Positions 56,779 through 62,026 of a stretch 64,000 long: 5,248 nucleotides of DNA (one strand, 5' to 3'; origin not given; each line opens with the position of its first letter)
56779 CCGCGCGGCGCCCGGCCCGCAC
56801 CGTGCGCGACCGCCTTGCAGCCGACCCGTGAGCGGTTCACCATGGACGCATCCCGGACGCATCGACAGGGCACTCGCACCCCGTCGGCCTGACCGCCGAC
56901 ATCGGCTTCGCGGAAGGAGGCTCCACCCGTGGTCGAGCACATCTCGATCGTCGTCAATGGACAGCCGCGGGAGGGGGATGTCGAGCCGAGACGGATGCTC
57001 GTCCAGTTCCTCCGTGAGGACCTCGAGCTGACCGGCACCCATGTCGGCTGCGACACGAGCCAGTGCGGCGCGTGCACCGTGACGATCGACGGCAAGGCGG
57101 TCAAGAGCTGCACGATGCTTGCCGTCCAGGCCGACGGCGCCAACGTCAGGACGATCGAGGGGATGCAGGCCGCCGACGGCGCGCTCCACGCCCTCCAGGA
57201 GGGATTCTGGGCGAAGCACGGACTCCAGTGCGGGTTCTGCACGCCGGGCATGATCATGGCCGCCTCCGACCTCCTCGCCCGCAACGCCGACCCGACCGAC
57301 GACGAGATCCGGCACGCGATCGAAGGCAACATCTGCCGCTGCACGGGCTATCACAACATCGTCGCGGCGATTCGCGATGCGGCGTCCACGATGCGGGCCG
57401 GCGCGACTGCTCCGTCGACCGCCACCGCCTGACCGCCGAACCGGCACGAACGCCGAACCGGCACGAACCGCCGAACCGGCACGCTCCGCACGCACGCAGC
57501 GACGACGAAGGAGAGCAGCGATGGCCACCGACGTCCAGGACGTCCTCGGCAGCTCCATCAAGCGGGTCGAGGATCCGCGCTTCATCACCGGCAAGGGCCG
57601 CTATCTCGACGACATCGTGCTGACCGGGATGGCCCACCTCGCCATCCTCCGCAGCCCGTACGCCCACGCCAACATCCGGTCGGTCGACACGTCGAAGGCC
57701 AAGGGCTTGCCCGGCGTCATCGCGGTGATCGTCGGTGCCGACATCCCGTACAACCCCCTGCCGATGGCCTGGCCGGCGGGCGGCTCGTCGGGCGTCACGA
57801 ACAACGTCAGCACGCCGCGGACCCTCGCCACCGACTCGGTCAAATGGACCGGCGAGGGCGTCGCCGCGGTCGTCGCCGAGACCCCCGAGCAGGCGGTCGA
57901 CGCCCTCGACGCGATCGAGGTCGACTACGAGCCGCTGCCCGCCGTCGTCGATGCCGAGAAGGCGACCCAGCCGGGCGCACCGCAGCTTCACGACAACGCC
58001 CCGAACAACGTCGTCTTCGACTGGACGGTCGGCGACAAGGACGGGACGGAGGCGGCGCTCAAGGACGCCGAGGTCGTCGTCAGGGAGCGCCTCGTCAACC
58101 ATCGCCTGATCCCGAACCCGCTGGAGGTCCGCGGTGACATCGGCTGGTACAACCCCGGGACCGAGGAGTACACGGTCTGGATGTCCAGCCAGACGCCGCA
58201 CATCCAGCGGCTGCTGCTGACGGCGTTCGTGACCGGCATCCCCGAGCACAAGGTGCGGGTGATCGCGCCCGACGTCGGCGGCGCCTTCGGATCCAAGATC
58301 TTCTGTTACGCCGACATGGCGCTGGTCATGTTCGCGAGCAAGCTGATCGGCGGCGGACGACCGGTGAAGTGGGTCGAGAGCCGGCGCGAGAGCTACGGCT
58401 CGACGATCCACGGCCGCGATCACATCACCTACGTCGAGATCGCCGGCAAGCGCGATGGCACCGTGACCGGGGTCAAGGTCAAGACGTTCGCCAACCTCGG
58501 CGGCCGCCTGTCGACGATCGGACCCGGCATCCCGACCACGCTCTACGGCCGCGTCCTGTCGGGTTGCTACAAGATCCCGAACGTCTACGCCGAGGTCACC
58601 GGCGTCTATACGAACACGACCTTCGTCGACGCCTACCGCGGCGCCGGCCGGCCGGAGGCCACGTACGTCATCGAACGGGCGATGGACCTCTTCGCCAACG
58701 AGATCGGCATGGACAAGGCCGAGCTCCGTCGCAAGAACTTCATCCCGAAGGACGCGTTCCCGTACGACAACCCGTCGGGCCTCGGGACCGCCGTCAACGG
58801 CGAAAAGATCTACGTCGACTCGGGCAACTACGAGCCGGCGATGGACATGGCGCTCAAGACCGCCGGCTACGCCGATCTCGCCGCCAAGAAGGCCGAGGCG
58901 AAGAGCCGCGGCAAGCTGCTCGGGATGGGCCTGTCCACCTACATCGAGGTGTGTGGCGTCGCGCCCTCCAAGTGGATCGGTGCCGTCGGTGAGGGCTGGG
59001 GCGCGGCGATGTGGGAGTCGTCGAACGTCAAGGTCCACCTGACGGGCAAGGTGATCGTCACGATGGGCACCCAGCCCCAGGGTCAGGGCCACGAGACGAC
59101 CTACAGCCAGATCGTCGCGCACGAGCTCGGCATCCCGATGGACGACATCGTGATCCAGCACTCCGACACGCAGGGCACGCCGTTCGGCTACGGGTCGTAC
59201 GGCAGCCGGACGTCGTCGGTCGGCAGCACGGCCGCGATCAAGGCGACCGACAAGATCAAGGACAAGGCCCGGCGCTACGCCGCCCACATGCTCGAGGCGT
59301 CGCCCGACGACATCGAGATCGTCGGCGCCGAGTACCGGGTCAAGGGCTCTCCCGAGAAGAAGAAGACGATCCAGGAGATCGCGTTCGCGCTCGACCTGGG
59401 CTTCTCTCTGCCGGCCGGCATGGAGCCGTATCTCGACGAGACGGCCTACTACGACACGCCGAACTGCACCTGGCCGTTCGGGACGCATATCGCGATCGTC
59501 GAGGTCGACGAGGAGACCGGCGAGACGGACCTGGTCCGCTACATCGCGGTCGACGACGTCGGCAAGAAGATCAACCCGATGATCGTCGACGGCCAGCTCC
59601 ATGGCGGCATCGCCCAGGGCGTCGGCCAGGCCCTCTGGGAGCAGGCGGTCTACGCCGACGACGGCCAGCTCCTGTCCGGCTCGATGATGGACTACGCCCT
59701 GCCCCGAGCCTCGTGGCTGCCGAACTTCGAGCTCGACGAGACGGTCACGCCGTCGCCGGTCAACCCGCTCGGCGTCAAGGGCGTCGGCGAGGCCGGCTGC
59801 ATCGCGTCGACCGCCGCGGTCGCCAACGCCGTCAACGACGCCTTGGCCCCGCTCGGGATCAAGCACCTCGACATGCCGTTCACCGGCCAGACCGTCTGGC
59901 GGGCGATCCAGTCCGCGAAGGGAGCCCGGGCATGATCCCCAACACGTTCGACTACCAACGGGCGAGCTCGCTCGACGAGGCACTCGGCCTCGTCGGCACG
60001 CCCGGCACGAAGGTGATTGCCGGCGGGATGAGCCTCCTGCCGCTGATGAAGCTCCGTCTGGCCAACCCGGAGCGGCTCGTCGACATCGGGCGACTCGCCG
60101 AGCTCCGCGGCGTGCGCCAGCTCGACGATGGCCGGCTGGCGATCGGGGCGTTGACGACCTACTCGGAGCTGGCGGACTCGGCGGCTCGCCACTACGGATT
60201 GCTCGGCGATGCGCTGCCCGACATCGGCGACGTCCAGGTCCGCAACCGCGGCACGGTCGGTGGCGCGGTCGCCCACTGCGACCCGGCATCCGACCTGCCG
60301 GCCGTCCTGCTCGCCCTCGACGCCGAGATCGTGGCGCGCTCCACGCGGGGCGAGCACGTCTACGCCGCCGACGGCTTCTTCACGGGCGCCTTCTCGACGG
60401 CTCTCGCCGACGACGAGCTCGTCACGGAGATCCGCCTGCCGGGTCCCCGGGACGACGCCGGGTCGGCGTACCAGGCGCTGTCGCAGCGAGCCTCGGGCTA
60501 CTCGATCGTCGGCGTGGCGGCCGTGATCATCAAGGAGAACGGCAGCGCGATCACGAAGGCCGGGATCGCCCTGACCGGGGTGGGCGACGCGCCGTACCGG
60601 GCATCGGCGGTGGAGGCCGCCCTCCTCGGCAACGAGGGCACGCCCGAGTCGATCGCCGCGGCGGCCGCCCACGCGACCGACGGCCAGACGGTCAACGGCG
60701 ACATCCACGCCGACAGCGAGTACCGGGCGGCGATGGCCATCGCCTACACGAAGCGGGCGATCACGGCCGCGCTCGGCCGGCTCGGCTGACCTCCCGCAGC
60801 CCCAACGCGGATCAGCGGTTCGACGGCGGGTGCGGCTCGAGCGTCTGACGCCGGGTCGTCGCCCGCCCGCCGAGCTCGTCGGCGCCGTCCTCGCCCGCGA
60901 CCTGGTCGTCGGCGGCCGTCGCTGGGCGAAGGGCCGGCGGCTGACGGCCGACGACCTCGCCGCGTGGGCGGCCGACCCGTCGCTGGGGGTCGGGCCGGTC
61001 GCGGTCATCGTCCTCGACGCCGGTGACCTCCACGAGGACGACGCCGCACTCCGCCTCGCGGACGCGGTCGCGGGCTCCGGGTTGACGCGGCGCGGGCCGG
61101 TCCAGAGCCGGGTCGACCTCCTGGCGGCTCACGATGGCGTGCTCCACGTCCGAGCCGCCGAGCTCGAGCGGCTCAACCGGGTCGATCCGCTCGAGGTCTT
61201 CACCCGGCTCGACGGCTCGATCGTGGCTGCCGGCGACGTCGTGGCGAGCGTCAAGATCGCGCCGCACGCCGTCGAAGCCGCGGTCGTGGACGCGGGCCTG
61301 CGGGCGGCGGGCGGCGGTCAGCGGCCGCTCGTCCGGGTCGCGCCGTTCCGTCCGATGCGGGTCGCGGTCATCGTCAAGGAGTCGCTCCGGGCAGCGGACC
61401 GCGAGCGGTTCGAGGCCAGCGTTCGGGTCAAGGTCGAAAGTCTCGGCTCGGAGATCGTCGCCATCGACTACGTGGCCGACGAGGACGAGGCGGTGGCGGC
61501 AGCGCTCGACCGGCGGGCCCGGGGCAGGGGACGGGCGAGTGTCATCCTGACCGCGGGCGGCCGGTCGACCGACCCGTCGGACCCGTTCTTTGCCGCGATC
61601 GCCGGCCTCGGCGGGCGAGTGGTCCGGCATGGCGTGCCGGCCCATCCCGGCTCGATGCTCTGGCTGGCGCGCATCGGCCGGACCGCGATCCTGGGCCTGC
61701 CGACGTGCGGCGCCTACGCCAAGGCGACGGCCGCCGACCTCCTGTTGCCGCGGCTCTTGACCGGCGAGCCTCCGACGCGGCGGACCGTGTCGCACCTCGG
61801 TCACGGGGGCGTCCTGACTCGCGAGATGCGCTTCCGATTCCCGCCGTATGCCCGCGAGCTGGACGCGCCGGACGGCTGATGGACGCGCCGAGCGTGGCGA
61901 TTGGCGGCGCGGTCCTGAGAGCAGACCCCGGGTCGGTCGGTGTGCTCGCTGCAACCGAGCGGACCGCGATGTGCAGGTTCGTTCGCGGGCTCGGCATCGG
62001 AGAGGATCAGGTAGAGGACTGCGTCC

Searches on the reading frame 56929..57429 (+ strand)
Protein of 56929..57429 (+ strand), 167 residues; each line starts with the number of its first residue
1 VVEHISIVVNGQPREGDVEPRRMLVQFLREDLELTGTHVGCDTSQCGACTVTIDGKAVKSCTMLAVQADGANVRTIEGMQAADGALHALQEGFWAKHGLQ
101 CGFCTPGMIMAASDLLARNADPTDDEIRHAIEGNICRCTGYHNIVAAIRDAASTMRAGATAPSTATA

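Call 28: search_protein_families(library=pfam, proteins=[window:56929-57429:+], max_evalue=0.01)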
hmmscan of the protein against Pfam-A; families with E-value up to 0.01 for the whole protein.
window:56929-57429:+ (167 aa): 3 families
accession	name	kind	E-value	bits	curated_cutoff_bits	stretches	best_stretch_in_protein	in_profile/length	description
PF01799.25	Fer2_2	-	4.1e-34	117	30.3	1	75-149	1-75/75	[2Fe-2S] binding domain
PF00111.32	Fer2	-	2.2e-07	31.1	21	1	8-61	2-55/77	2Fe-2S iron-sulfur cluster binding domain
PF13085.11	Fer2_3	-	6.3e-05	23.4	27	1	40-80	51-90/107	2Fe-2S iron-sulfur cluster binding domain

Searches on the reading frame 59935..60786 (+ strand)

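Call 3: search_protein_families(library=pfam, proteins=[window:59935-60786:+], max_evalue=0.1)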
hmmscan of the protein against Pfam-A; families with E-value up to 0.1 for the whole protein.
window:59935-60786:+ (284 aa): 2 families
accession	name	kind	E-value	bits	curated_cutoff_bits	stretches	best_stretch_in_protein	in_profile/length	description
PF00941.27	FAD_binding_5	-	7.5e-46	156.5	27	1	4-169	2-168/170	FAD binding domain in molybdopterin dehydrogenase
PF03450.22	CO_deh_flav_C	-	1.4e-16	60.9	25.5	1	178-278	2-101/102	CO dehydrogenase flavoprotein C-terminal domain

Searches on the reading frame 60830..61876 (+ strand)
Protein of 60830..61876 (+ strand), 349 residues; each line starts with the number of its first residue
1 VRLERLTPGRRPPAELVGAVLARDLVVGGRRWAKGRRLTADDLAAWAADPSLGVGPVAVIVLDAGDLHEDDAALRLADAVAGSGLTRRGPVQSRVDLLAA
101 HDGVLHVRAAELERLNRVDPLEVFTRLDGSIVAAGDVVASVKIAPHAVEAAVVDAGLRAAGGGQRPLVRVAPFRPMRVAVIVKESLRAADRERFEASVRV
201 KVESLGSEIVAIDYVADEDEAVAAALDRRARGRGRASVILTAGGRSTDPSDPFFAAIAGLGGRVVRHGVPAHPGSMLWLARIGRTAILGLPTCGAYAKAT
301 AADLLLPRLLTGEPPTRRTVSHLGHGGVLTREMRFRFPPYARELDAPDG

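Call 3: search_protein_families(library=pfam, proteins=[window:60830-61876:+], max_evalue=0.1)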
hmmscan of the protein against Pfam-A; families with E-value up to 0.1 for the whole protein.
window:60830-61876:+ (349 aa): 1 family
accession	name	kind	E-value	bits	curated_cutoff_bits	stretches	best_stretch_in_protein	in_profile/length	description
PF00994.29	MoCF_biosynth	-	7.8e-11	42.3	26.6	1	196-309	20-142/144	Probable molybdopterin binding domain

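Call 4: search_protein_families(library=ncbifam, proteins=[window:60830-61876:+], max_evalue=0.1)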
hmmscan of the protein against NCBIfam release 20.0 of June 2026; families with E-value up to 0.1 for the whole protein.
window:60830-61876:+ (349 aa): 5 families
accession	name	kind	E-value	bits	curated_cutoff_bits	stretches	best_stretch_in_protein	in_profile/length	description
NF011068.0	PRK14498.1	equivalog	2.8e-09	35.6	534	1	198-306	218-322/647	molybdopterin biosynthesis protein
TIGR00177.1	molyb_syn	domain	3.9e-05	23.6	85.35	1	201-292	30-133/148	molybdenum cofactor synthesis domain-containing protein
NF011067.0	PRK14497.1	equivalog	0.00045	18.9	536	1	201-292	214-301/546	putative molybdopterin biosynthesis protein MoeA/unknown domain fusion protein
NF002947.1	PRK03604.1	equivalog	0.0066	15.7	285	1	157-262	128-232/301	bifunctional molybdenum cofactor biosynthesis protein MoaC/MoaB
NF004813.0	PRK06163.1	equivalog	0.043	13.5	240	1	128-224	84-180/202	hypothetical protein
